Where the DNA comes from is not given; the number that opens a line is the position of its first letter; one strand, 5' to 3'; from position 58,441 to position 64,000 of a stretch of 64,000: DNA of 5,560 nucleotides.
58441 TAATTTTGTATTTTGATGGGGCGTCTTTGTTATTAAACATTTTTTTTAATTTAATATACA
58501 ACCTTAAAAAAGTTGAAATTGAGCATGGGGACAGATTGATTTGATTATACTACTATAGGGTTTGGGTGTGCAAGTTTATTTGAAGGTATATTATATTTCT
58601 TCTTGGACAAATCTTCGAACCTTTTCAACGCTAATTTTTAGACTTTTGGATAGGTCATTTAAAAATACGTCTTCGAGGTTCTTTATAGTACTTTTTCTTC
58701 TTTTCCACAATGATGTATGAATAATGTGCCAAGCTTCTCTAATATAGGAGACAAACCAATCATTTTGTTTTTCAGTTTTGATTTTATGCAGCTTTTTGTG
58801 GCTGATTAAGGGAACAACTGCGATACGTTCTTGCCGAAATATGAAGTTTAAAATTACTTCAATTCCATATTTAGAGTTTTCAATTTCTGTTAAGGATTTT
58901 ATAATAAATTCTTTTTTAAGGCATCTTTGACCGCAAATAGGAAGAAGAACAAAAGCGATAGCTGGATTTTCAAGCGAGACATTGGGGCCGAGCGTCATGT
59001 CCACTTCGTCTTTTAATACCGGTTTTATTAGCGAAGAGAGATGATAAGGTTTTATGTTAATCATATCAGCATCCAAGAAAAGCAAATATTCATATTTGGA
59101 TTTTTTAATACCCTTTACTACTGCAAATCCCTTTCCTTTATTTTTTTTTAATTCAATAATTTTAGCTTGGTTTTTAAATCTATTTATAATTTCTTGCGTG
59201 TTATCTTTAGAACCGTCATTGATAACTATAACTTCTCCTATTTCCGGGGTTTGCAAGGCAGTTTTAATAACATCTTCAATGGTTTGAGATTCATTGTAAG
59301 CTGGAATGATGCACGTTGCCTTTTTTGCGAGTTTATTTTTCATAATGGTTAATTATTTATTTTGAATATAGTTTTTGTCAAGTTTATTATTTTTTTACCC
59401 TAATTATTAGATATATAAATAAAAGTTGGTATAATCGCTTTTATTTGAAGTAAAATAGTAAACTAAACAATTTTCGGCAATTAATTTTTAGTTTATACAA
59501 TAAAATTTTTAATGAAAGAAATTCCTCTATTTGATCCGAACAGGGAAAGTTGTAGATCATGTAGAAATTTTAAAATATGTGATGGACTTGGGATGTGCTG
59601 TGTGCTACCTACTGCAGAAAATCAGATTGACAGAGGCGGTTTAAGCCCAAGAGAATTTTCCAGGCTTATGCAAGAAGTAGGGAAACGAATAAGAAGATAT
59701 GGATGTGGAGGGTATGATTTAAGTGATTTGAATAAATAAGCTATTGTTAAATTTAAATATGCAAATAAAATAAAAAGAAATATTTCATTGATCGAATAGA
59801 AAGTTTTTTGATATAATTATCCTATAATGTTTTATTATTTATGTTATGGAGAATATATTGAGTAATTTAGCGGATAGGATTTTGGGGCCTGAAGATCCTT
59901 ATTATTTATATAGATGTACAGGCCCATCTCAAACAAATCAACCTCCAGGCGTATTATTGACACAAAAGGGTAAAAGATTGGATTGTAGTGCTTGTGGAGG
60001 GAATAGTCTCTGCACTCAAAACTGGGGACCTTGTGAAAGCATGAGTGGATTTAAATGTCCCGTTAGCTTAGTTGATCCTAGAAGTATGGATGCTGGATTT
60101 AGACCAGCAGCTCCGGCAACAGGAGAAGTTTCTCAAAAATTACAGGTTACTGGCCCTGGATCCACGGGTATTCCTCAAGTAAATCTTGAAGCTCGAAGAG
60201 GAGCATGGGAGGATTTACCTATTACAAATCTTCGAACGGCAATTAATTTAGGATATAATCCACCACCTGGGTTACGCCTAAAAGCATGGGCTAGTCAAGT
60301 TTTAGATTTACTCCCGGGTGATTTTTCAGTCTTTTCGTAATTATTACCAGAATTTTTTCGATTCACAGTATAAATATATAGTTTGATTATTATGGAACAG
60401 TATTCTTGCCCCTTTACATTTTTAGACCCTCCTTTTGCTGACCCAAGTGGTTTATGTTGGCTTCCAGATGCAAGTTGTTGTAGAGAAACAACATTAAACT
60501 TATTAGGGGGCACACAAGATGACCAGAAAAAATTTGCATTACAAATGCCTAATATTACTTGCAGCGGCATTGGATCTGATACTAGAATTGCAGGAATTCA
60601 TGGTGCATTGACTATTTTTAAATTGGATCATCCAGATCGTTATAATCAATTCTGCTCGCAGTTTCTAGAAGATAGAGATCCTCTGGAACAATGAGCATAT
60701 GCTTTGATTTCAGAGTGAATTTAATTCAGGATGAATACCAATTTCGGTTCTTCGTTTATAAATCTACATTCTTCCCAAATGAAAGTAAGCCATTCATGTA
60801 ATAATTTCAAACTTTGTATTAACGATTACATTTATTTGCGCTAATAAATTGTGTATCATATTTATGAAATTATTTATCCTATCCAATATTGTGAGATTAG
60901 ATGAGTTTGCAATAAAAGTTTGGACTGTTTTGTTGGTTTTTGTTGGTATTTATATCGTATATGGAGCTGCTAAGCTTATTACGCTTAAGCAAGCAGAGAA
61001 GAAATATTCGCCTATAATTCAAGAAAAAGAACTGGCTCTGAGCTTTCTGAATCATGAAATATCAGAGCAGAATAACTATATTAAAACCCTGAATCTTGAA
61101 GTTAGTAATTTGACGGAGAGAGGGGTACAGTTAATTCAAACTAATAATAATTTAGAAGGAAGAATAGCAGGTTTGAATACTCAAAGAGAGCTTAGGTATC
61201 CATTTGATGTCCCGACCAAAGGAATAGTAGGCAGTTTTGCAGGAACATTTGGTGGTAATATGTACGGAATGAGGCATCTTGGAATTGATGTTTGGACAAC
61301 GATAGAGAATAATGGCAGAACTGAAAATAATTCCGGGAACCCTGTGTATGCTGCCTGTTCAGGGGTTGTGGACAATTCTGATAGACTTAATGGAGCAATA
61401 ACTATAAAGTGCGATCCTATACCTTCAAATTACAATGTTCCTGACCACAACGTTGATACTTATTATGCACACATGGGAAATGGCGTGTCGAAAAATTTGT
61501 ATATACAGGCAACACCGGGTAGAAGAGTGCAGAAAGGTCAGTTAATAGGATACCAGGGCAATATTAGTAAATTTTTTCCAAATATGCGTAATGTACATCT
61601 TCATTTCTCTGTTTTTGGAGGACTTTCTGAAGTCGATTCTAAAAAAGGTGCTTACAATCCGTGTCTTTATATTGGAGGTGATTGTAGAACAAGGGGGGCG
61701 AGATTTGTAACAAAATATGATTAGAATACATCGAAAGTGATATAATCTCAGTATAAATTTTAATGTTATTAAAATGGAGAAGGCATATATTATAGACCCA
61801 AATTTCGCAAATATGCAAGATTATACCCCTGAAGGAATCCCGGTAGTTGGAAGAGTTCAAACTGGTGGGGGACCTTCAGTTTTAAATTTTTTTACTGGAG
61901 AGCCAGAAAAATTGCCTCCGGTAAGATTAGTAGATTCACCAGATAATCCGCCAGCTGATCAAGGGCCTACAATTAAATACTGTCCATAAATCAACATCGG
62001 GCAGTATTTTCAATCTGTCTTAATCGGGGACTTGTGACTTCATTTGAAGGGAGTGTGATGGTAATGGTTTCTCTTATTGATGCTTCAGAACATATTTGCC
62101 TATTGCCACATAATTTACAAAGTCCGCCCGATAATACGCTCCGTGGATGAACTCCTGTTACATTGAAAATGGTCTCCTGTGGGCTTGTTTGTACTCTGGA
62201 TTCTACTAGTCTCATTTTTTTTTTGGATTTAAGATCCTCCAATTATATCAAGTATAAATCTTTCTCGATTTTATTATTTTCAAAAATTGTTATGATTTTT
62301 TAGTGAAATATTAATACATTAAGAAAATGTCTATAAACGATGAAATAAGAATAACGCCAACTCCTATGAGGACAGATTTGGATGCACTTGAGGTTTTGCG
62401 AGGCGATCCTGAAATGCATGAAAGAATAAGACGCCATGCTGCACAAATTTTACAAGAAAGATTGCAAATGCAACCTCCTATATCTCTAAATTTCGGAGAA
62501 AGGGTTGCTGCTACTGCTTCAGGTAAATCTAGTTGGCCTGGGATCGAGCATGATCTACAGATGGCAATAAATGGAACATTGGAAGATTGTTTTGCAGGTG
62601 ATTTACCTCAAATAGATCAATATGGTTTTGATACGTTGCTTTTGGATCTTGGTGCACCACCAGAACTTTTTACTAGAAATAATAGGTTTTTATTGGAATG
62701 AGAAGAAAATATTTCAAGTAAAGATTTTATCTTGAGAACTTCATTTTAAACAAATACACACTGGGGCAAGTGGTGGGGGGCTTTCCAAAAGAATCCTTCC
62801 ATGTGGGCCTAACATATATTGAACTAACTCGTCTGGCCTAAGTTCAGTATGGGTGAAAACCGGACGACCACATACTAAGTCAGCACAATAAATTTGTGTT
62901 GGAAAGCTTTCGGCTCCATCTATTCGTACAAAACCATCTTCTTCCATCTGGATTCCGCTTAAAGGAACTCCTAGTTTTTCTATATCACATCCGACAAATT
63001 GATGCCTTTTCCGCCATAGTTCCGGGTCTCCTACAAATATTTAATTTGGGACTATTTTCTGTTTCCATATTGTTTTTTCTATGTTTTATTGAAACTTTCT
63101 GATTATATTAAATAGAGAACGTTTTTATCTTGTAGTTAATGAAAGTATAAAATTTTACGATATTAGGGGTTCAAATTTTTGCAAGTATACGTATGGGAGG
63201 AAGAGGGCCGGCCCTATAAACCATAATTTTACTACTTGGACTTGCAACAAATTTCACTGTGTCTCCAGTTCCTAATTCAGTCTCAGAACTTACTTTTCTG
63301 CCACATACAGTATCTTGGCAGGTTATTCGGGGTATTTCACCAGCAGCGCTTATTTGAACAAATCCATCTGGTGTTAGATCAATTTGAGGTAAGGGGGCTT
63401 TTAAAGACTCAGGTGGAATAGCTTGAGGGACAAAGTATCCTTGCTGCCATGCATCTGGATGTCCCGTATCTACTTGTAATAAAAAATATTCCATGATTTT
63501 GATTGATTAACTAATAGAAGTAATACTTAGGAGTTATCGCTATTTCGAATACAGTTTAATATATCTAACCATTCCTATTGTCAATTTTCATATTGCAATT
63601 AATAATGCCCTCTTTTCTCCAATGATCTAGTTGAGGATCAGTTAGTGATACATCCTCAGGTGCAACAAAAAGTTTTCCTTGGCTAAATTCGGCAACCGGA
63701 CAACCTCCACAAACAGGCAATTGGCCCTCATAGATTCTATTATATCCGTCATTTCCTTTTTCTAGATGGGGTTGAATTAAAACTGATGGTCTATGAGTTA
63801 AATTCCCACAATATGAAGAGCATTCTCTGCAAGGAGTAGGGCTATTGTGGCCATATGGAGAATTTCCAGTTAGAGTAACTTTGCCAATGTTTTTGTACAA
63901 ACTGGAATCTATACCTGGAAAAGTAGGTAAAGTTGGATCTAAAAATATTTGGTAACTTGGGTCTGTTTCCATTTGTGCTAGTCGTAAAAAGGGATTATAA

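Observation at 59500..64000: Compositionally distinct island of small Cys/Pro-rich paralogous proteins with an embedded M23 peptidase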

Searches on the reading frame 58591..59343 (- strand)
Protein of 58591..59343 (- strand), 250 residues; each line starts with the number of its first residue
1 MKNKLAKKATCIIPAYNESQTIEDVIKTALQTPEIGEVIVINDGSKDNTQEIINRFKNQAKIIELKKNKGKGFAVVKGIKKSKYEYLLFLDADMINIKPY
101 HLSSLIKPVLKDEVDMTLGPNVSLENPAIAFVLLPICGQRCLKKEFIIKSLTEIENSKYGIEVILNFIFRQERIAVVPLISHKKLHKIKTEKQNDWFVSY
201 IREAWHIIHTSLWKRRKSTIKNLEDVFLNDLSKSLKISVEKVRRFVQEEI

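Call 7: search_protein_families(library=pfam, max_evalue=0.001, proteins=[window:58591-59343:-])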
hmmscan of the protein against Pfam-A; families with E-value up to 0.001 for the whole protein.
window:58591-59343:- (250 aa): 3 families
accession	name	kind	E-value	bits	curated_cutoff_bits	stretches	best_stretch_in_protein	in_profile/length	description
PF00535.33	Glycos_transf_2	-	6.5e-27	94.9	23.3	1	11-120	2-114/168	Glycosyl transferase family 2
PF10111.15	Glyco_tranf_2_2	-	4.7e-08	33.3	27.3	1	10-94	1-92/276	Glycosyltransferase like family 2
PF13641.12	Glyco_tranf_2_3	-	2e-05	25.2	27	1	10-117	4-119/230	Glycosyltransferase like family 2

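Call 11: find_encoding_contigs(protein=window:58591-59343:-, flank=10000, max_places=10)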
Protein window:58591-59343:- (250 aa): no gene with exactly this product is on record in the collection.

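Call 17: find_related_loci(query=window:58591-59343:-, collection=genome_contigs, flank=10000)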
Query window:58591-59343:- (250 aa) in genome_contigs; peptide patterns used: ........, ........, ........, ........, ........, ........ (x = any residue, [..] = any of these).
232 stretches matched a pattern; 36 encode a relative of the query (tblastn E <= 1e-3); 36 distinct loci.
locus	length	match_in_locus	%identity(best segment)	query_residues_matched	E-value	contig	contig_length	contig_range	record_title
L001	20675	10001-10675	33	7-228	2e-33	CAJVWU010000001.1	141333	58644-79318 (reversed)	MAG TPA_asm: uncultured Bacteroidia bacterium isolate DRR093005_bin.21_MetaBAT_v2.12.1_MAG genome assembly, contig: NODE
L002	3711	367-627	44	7-93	2e-16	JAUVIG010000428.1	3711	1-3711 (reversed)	MAG: Chlorobiota bacterium isolate CSMAG_422 CSMAG_422_k127_2053636_length_3711_cov_21.0000, whole genome shotgun sequen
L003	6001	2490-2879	39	8-138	5e-16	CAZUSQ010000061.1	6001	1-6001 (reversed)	MAG TPA_asm: uncultured Methanosarcinales archaeon isolate SRP269290_co1_892 genome assembly, contig: NODE_23594_length_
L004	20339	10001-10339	37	10-119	1e-15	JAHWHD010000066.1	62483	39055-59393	MAG: Candidatus Woesearchaeota archaeon isolate FT1_799 k127_34642291, whole genome shotgun sequence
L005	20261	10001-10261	43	7-93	6e-15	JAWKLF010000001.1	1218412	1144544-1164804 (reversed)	MAG: Chitinophagaceae bacterium isolate ABC1.87 ABC1.87.fa-1, whole genome shotgun sequence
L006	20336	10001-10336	42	10-119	7e-15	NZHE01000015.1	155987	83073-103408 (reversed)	MAG: Rickettsiales bacterium isolate MED657 63516, whole genome shotgun sequence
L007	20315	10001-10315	37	10-119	6e-15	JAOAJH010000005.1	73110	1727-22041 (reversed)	MAG: Candidatus Aenigmatarchaeota archaeon isolate SKW179 NODE_5_length_73110_cov_5.803472, whole genome shotgun sequenc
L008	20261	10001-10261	43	7-93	1e-14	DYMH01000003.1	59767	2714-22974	MAG TPA_asm: Draconibacterium orientale isolate SulCav_FS06-10_36_24 SulCav_FS06_10_146_length_59767_cov_12_837704, whol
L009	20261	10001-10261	44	7-93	8e-15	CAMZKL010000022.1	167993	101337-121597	uncultured Chlorobi bacterium isolate RB_MAG_00012 genome assembly, contig: RB_MAG_00012_000000000003, whole genome shot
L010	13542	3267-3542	44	8-94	2e-14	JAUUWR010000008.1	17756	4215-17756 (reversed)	MAG: bacterium isolate CSMAG_44 CSMAG_44_k141_339495_length_17756_cov_6.0000, whole genome shotgun sequence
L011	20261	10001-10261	44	7-93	1e-14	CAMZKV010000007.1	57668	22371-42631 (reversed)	uncultured Chlorobi bacterium isolate TAG_MAG_00004 genome assembly, contig: TAG_MAG_00004_000000000074, whole genome sh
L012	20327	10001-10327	38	8-119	3e-14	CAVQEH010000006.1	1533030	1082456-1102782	MAG: uncultured Ignavibacteria bacterium isolate MFD02416.bin.1.320 genome assembly, contig: contig_48018, whole genome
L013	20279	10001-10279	44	10-94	5e-14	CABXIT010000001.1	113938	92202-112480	MAG: uncultured Alphaproteobacteria bacterium isolate AG-319-D07 genome assembly, contig: AG-319-D07_NODE_1, whole genom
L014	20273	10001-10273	43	10-93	5e-14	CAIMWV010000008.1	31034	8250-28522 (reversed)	MAG: Candidatus Staskawiczbacteria bacterium isolate AlinenSediments_bin-0833 genome assembly, contig: bin-0833:08/35, w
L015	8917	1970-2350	37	4-119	5e-14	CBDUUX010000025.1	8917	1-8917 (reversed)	MAG TPA_asm: uncultured bacterium isolate SRR22302361_binner23_Refined_116 genome assembly, contig: ERZ25748748.5359, wh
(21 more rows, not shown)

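Call 67: search_protein_families(library=ncbifam, max_evalue=0.001, proteins=[window:58591-59343:-])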
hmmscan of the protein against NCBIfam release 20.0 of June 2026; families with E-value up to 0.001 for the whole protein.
window:58591-59343:- (250 aa): 24 families
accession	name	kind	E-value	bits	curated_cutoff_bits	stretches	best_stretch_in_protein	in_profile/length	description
TIGR03937.1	PgaC_IcaA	equivalog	4.1e-21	75.4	422.3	1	6-98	44-139/407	poly-beta-1,6-N-acetyl-D-glucosamine synthase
NF010496.0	PRK13915.1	equivalog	1.3e-16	60.5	262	1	2-114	26-148/307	glucosyl-3-phosphoglycerate synthase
TIGR04182.1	glyco_TIGR04182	equivalog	3.2e-16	59.6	325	1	10-149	3-136/293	S-layer glycoprotein N-glycosyltransferase AglJ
TIGR04283.1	glyco_like_mftF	equivalog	6e-15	55.4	182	1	11-115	3-102/221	TIGR04283 family arsenosugar biosynthesis glycosyltransferase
NF007482.0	PRK10073.1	equivalog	1.4e-13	50.6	423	1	6-116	5-117/334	glycosyltransferase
NF047683.1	TeichurnBiosyTuaG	equivalog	4.4e-12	46.2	400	1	8-106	7-108/252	teichuronic acid biosynthesis protein TuaG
NF041875.1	EPS_EpsD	equivalog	1.1e-10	41.5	370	1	12-97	4-93/325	exopolysaccharide biosynthesis glycosyltransferase EpsD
NF058614.1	PPMAGASynPpgS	equivalog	1.3e-10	41.1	370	1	11-122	4-114/226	polyprenyl-phospho-N-acetylgalactosaminyl synthase PpgS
NF038302.1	EPS_HpsE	equivalog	2e-09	36.9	300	1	10-96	4-99/307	hormogonium polysaccharide biosynthesis glycosyltransferase HpsE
TIGR03965.1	mycofact_glyco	equivalog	7.8e-09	34.9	280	1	6-120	73-190/467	mycofactocin biosynthesis glycosyltransferase MftF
TIGR03469.1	HpnB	hypoth_equivalog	2.6e-08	33.3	379.25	1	9-117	46-168/386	hopene-associated glycosyltransferase HpnB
NF047588.1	GlcsyltransPgfSStrep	equivalog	4e-08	32.8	500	1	8-107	2-108/308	glycosyltransferase PgfS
NF007986.1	PRK10714.1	equivalog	6.1e-08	32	529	1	6-101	5-107/316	undecaprenyl-phosphate 4-deoxy-4-formamido-L-arabinose transferase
NF050819.1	PolSacchBiosHfsG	equivalog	6.2e-08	32.2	500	1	12-119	17-127/302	polysaccharide biosynthesis protein HfsG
NF045692.1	OglycostaseCruG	equivalog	2.3e-07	30.1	600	1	6-128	40-172/386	2'-O-glycosyltransferase CruG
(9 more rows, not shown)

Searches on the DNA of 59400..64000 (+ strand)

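Call 56: search_dna_similar(query=window:59400-64000:+, collection=phages, mode=distant, max_evalue=0.001)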
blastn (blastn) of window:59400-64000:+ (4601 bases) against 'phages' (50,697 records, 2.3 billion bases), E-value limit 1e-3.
No match.
